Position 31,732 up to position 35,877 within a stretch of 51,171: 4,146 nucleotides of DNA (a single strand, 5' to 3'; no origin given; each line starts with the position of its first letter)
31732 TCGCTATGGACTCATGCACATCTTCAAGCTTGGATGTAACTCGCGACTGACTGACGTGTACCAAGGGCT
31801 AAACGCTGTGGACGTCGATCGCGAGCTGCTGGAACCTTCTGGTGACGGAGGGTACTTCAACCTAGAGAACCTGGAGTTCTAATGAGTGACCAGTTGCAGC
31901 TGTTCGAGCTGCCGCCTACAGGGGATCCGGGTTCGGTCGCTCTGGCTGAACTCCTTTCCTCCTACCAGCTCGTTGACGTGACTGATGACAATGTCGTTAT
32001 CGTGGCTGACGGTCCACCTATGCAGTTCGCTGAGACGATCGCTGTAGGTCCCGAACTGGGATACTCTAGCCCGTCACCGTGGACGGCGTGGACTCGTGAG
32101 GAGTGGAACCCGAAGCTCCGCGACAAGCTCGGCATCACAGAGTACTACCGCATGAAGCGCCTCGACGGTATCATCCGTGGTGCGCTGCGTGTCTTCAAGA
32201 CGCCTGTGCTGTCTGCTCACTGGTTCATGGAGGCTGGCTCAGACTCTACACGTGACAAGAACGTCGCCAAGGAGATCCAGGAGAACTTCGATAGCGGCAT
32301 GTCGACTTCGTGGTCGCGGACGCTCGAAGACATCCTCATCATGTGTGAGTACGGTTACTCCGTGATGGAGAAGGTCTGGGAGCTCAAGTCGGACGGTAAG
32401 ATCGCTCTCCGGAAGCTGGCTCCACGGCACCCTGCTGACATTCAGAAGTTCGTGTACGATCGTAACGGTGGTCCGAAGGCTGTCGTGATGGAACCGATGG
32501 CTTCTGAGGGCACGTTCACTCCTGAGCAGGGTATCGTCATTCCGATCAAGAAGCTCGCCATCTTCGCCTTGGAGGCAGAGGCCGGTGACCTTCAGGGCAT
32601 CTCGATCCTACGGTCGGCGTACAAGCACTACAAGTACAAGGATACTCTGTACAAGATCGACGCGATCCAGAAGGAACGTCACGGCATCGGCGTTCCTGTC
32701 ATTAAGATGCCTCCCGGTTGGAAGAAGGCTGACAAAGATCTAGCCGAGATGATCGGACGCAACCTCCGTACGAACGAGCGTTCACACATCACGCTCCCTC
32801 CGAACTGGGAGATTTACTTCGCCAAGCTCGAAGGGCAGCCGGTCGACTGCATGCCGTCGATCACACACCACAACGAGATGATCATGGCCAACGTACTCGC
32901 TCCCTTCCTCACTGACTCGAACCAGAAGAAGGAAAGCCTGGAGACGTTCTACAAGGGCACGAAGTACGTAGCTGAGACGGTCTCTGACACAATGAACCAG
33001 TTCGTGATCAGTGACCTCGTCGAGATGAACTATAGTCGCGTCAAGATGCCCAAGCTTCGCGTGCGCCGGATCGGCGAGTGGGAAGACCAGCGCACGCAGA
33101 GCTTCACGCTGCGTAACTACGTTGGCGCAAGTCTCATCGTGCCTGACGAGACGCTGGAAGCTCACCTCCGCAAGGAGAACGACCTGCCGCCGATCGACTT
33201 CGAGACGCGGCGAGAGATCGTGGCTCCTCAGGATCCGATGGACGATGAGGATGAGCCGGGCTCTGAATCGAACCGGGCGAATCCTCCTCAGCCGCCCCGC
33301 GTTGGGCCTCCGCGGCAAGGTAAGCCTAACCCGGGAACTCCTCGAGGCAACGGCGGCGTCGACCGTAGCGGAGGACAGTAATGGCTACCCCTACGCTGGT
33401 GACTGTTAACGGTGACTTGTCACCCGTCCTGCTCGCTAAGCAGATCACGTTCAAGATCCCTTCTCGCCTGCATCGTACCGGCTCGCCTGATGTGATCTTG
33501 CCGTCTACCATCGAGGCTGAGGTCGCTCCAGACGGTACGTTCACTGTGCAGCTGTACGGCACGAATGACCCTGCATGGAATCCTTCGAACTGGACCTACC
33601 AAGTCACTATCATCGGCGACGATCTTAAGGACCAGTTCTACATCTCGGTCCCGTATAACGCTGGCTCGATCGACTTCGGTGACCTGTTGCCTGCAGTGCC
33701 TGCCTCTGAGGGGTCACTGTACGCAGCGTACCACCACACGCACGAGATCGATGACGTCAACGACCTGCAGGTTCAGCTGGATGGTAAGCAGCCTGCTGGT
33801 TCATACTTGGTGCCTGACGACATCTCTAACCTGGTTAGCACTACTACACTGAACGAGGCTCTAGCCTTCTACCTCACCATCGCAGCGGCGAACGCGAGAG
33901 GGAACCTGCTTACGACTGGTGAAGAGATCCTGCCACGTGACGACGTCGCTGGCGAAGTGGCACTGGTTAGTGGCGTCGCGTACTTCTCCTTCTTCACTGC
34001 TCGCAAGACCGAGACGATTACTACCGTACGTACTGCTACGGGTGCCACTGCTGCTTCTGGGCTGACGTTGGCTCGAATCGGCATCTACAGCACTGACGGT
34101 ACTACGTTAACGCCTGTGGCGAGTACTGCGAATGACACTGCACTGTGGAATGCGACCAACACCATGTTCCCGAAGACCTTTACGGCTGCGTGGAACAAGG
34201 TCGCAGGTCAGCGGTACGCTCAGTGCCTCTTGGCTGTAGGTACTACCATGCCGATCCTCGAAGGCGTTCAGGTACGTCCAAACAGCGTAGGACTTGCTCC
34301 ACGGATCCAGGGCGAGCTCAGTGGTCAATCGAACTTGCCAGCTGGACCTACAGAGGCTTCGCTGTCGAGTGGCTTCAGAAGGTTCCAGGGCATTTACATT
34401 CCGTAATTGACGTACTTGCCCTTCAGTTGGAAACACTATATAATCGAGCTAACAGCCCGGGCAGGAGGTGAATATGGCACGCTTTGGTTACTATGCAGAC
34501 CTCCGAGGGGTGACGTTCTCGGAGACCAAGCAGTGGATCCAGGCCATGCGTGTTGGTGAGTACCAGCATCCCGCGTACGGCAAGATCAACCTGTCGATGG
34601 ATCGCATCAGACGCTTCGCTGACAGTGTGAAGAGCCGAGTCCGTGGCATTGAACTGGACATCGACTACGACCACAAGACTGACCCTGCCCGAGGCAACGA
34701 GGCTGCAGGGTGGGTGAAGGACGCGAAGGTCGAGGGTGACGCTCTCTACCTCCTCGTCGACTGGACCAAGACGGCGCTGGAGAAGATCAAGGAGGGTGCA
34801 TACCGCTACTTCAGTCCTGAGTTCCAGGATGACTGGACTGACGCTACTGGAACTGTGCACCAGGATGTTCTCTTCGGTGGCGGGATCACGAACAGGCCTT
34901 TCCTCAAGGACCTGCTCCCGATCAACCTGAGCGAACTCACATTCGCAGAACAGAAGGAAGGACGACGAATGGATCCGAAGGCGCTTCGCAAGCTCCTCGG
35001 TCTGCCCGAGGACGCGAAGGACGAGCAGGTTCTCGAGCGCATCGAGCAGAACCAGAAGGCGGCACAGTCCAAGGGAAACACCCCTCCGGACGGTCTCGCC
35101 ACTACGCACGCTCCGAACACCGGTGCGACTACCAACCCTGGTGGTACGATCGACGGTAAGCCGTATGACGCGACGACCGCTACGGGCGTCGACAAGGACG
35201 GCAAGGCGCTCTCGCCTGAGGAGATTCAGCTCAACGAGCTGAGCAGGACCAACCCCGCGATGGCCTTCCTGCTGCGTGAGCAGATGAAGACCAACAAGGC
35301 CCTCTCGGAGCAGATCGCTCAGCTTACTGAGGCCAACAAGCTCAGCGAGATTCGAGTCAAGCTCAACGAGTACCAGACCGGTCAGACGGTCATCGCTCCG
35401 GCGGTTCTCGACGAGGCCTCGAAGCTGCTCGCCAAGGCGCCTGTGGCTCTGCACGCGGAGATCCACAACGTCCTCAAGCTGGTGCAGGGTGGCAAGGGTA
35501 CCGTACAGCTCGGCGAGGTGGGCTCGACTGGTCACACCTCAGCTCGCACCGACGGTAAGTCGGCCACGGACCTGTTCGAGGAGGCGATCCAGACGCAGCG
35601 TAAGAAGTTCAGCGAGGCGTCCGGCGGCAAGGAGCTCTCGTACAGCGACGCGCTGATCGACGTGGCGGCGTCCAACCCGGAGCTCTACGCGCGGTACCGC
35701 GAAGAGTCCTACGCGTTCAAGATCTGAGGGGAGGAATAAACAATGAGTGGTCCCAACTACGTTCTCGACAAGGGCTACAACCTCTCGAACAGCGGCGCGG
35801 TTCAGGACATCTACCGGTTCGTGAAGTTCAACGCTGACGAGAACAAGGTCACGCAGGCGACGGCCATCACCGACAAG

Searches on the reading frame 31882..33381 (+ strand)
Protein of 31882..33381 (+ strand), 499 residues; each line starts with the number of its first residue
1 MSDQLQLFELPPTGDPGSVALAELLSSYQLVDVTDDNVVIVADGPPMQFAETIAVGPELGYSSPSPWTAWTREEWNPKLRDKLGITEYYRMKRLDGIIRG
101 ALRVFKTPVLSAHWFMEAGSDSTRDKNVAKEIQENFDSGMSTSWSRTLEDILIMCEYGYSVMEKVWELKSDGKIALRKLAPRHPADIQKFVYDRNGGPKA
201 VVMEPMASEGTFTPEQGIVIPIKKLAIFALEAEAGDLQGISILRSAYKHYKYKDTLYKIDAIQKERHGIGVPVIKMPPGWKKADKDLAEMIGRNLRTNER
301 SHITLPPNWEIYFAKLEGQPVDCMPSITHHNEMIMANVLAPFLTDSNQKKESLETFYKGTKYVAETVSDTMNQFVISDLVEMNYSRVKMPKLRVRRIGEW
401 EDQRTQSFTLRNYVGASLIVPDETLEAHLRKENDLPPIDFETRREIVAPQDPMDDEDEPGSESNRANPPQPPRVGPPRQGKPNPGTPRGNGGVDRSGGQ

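Call 83: search_protein_families(library=pfam, proteins=[window:31882-33381:+], max_evalue=0.01)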
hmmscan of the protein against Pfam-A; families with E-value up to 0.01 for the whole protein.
window:31882-33381:+ (499 aa): 2 families
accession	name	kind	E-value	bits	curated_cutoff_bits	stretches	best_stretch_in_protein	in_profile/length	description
PF06074.18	Portal_Mu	-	3.1e-37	129.1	23.9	1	88-413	4-318/336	Portal protein of Mu bacteriophage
PF21919.2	P23-45_portal_barrel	-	2.2e-28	99.5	27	1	73-337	44-311/448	Phage P23-45 portal protein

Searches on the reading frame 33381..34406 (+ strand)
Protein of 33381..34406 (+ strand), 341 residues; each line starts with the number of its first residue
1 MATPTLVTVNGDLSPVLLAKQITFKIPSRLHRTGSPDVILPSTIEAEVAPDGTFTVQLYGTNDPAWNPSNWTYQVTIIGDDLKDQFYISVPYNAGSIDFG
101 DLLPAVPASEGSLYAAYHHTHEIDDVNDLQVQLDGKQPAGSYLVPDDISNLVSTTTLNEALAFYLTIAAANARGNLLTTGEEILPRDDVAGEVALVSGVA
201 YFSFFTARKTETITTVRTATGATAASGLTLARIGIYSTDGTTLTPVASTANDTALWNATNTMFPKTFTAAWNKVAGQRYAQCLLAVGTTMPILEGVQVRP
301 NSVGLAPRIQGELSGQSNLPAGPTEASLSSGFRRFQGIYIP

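Call 83: search_protein_families(library=pfam, proteins=[window:33381-34406:+], max_evalue=0.01)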
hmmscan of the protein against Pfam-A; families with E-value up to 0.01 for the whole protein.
window:33381-34406:+ (341 aa): 1 family
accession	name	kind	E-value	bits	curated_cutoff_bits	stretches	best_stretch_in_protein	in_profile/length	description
PF12789.12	PTR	-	0.00029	21.3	27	1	114-153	2-41/60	Phage tail repeat like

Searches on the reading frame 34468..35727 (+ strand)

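Call 83: search_protein_families(library=pfam, proteins=[window:34468-35727:+], max_evalue=0.01)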
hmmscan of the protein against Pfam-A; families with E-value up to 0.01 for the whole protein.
window:34468-35727:+ (419 aa): 1 family
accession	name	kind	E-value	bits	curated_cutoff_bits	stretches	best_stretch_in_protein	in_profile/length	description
PF10123.14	Mu-like_Pro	-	3.8e-30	106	25.2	1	43-339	25-287/330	Mu-like prophage I protein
